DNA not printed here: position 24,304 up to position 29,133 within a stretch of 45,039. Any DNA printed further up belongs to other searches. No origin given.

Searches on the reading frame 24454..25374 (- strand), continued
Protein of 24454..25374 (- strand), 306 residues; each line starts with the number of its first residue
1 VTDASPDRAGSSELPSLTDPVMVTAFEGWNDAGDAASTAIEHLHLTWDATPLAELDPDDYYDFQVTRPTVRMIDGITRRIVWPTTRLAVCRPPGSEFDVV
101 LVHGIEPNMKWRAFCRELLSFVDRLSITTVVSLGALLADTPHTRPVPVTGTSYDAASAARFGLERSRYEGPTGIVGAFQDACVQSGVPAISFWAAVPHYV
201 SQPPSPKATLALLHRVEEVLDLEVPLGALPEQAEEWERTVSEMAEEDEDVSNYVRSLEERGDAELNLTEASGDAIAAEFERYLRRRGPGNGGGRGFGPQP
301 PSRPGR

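Call 44: find_encoding_contigs(protein=P0011, flank=10000, max_places=2)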
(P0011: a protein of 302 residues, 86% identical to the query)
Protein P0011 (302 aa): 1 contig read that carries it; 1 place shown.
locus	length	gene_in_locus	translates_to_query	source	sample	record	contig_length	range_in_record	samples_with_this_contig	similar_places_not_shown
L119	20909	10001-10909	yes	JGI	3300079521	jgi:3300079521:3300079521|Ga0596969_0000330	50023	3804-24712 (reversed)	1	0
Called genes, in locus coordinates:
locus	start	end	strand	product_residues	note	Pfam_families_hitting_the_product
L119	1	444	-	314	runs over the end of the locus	PF00248:Aldo_ket_red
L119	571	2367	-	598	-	PF17758:Prot_ATP_ID_OB_N, PF16450:Prot_ATP_ID_OB_C, PF13191:AAA_16 (weak), PF00004:AAA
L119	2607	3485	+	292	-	-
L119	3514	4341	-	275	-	PF14801:TrmI-like_N, PF01135:PCMT, PF08704:GCD14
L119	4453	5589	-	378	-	PF02163:Peptidase_M50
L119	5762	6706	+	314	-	PF12705:PDDEXK_1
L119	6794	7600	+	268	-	PF13622:4HBT_3, PF20789:4HBT_3C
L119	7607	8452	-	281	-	PF01634:HisG, PF08029:HisG_C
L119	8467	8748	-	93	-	PF01503:PRA-PH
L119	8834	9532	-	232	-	PF00702:Hydrolase, PF12710:HAD, PF13419:HAD_2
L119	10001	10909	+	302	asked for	PF09754:PAC2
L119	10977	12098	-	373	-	PF01406:tRNA-synt_1e, PF09334:tRNA-synt_1g (faint), PF00133:tRNA-synt_1 (weak)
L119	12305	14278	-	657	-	PF27532:Mb0984_helical, PF27098:Rv0959_3rd, PF13519:VWA_2 (weak)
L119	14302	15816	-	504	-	PF00158:Sigma54_activat (faint), PF01078:Mg_chelatase (faint), PF07728:AAA_5 (faint), PF07726:AAA_3 (weak)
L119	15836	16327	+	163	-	-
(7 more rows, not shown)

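Call 45: find_encoding_contigs(protein=P0020, flank=10000, max_places=1)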
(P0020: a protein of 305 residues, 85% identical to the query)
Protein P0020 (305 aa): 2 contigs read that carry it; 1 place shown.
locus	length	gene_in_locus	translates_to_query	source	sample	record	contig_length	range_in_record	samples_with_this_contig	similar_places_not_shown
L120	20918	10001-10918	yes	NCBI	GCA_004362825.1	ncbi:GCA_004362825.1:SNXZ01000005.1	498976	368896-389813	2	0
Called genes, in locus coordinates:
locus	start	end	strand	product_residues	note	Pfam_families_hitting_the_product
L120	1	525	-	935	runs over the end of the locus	PF01565:FAD_binding_4, PF02913:FAD-oxidase_C, PF13183:Fer4_8, PF13534:Fer4_17 (weak), PF02754:CCG (faint)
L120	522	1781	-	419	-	PF00202:Aminotran_3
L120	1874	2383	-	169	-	PF07681:DoxX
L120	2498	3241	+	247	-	PF02861:Clp_N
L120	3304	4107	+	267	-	PF00710:Asparaginase, PF17763:Asparaginase_C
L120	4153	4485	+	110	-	PF14534:DUF4440, PF12680:SnoaL_2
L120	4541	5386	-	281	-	PF01634:HisG, PF08029:HisG_C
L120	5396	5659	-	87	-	PF01503:PRA-PH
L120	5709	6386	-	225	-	PF00702:Hydrolase, PF12710:HAD, PF13419:HAD_2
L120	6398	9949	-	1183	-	PF02574:S-methyl_trans, PF00809:Pterin_bind, PF02607:B12-binding_2, PF02310:B12-binding, PF02965:Met_synt_B12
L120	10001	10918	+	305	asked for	PF09754:PAC2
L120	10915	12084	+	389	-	PF07690:MFS_1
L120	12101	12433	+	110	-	-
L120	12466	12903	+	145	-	PF03793:PASTA (weak)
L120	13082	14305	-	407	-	PF05977:MFS_3, PF07690:MFS_1, PF13347:MFS_2, PF07690:MFS_1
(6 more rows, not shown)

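Call 46: find_encoding_contigs(protein=P0021, flank=10000, max_places=1)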
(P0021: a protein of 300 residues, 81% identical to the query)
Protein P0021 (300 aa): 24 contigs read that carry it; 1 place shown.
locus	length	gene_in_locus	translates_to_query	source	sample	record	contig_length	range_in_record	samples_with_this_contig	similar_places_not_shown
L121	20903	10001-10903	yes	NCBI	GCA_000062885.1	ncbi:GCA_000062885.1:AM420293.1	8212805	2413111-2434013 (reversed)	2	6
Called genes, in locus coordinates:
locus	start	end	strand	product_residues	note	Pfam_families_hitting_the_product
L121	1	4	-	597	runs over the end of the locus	PF17758:Prot_ATP_ID_OB_N, PF16450:Prot_ATP_ID_OB_C, PF00004:AAA, PF13191:AAA_16 (weak)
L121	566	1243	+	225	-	-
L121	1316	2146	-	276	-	PF14801:TrmI-like_N, PF01135:PCMT, PF08704:GCD14, PF13649:Methyltransf_25 (weak), PF13847:Methyltransf_31 (weak)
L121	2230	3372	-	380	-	PF02163:Peptidase_M50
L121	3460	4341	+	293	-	PF12705:PDDEXK_1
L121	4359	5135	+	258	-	PF13622:4HBT_3, PF20789:4HBT_3C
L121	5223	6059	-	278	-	PF00903:Glyoxalase (faint), PF18029:Glyoxalase_6 (weak)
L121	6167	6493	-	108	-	PF03992:ABM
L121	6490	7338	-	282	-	PF01634:HisG, PF08029:HisG_C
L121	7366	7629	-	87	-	PF01503:PRA-PH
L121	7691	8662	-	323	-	PF00742:Homoserine_dh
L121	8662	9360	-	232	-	PF00702:Hydrolase, PF12710:HAD, PF13419:HAD_2, PF13242:Hydrolase_like (faint)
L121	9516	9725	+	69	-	-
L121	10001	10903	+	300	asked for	PF09754:PAC2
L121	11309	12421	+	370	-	PF00704:Glyco_hydro_18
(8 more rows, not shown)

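Call 62: find_encoding_contigs(protein=P0003, flank=3000, max_places=4)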
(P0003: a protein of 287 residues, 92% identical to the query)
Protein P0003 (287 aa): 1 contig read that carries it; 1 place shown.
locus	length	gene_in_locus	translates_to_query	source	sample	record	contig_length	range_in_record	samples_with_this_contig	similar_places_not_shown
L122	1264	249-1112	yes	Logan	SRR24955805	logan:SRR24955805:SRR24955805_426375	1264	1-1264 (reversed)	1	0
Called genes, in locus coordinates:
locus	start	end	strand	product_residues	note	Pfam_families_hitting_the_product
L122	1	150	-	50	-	?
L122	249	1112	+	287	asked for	PF09754:PAC2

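Call 78: search_protein_families(library=pfam, proteins=[window:24454-25374:-], max_evalue=0.001)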
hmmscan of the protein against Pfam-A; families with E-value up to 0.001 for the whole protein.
window:24454-25374:- (306 aa): 1 family
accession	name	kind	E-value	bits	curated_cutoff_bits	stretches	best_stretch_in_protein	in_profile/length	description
PF09754.15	PAC2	-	2.1e-68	230.8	25.8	1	25-244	1-215/215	PAC2 family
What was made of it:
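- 24454..25374 (-): PAC2-family gene, convergent with mshC. PF09754 at 231 bits (call 78).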

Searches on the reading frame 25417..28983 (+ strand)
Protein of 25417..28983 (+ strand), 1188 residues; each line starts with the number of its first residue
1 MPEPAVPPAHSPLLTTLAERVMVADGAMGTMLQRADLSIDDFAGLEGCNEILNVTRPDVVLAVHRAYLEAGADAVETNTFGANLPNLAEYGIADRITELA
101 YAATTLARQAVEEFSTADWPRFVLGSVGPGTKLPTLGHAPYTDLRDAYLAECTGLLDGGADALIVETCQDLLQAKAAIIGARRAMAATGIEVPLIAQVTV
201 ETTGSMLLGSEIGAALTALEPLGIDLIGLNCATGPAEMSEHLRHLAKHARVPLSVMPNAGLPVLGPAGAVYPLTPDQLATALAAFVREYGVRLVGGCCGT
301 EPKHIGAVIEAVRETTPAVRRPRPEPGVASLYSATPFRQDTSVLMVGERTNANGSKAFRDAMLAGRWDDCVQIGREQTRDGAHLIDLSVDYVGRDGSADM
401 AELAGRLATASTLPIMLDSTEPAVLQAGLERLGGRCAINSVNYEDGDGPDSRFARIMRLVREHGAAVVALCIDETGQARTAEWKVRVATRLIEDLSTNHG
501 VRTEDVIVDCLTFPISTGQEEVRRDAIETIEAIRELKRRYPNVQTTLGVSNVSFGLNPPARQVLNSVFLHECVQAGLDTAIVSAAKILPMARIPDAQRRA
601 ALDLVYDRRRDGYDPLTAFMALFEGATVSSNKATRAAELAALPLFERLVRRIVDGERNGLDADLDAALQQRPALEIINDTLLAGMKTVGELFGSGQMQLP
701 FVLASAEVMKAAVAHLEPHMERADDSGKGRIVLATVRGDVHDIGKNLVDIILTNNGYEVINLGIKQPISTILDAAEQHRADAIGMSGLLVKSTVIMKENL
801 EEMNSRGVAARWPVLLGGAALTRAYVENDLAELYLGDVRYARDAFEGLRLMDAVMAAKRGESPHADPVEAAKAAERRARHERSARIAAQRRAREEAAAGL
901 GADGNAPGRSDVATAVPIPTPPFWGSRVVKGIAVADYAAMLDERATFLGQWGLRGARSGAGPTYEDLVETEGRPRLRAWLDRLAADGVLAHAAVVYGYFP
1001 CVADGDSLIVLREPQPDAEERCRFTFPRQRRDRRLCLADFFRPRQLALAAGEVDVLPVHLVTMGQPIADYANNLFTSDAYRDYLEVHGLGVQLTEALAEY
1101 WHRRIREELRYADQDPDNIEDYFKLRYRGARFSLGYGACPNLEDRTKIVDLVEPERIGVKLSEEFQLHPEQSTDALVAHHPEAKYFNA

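Call 7: search_protein_families(library=ncbifam, proteins=[window:25417-28983:+])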
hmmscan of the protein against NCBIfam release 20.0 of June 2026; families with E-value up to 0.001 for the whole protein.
window:25417-28983:+ (1188 aa): 17 families
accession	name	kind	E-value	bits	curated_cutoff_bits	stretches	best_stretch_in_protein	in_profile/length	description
TIGR02082.1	metH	equivalog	0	1478.8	1010.85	1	18-1187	2-1181/1182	methionine synthase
NF007024.0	PRK09490.1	equivalog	5.2e-227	756.6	1497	1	12-1187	11-1198/1234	methionine synthase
NF006396.0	PRK08645.1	equivalog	2.1e-73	247.4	453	1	12-320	3-292/611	bifunctional homocysteine S-methyltransferase/methylenetetrahydrofolate reductase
NF005719.0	PRK07535.1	domain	5.4e-46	156.9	259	1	344-593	2-238/268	methyltetrahydrofolate:corrinoid/iron-sulfur protein methyltransferase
NF005718.0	PRK07534.1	equivalog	3e-40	138.5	338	1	16-325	9-306/337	betaine--homocysteine S-methyltransferase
TIGR02370.1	pyl_corrinoid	subfamily_domain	7.7e-39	133.1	215.3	1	651-834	5-190/197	methyltransferase cognate corrinoid protein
NF047996.1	corrin_MtgC_2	exception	2.5e-35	121.9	370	1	672-844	33-205/212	glycine betaine-specific corrinoid protein MtgC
NF041607.1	dimeth_corrin_MtbC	equivalog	4.8e-35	120.9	350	1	660-835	13-189/203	dimethylamine corrinoid protein MtbC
NF047995.1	corrinoid_MtgC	exception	1.2e-30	106.6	310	1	644-829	4-193/215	glycine betaine-specific corrinoid protein MtgC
NF007020.0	PRK09485.1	equivalog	4.8e-28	98.1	215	1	18-313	9-304/306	homocysteine S-methyltransferase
NF040655.1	MtaC_Meth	equivalog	6.4e-28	97.5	420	1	646-830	37-219/253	methanol--corrinoid protein MtaC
NF040669.1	MtaC2_Meth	equivalog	1.1e-27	97.1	450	1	645-858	43-249/267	methanol--corrinoid protein MtaC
NF040758.1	CODH_ACS_meth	exception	1.1e-19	70.8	370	1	343-587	4-236/261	carbon monoxide dehydrogenase/acetyl-CoA synthase methytransferase subunit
NF002612.0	PRK02261.1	equivalog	6.1e-11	42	110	1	729-808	4-83/148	methylaspartate mutase subunit S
TIGR01501.1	MthylAspMutase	equivalog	1.8e-10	40.7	135.8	1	730-810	3-83/134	methylaspartate mutase subunit S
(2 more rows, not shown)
